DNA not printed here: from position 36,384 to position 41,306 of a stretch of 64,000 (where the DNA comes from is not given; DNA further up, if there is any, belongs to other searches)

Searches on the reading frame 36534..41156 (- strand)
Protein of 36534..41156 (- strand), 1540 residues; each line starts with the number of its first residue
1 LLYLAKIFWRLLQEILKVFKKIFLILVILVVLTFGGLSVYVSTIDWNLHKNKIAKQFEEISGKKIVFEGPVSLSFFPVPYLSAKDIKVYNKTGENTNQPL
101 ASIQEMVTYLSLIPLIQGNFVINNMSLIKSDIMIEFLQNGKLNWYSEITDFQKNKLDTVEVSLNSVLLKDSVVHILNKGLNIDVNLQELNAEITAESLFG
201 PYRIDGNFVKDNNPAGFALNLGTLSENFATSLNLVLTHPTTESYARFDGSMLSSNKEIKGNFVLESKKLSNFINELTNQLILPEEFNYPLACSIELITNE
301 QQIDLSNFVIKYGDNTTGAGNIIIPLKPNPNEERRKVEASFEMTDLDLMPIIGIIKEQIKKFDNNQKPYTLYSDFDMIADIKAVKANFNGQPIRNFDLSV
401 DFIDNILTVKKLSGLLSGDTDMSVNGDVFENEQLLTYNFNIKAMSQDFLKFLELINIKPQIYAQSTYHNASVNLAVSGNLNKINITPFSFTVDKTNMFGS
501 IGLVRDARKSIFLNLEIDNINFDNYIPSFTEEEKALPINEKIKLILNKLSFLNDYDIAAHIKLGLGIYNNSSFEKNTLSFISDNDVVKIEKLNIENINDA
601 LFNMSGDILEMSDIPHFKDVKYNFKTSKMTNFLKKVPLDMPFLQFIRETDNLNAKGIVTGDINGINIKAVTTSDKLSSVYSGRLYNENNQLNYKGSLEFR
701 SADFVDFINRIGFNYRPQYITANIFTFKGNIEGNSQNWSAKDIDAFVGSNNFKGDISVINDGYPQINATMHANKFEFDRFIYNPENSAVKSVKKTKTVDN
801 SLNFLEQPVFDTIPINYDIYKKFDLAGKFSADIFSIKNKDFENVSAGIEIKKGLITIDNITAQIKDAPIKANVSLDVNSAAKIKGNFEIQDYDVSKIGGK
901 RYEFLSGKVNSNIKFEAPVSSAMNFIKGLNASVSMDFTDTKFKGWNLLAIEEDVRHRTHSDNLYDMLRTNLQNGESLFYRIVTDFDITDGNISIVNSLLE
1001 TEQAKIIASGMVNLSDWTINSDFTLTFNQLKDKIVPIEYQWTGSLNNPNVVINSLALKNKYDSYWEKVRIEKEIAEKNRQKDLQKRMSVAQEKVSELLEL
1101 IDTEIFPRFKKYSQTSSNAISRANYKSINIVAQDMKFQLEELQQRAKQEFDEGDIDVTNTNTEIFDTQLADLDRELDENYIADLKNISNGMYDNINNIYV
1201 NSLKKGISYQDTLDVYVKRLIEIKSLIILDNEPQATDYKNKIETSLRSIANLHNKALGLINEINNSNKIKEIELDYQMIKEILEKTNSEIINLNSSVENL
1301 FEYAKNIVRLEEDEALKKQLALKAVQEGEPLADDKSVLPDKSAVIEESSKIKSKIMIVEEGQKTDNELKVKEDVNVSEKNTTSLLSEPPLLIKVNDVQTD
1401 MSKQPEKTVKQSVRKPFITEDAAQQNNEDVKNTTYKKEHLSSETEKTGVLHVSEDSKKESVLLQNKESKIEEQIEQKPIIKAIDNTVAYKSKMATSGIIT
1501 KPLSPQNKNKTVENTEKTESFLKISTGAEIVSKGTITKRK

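Call 99: search_protein_families(library=pfam, proteins=[window:36534-41156:-], max_evalue=0.00001)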
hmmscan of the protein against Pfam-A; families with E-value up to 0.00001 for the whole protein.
window:36534-41156:- (1540 aa): 1 family
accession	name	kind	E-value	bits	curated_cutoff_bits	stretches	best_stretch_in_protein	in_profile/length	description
PF05170.20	AsmA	-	3.6e-18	66.2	29.8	1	16-228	5-228/607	AsmA family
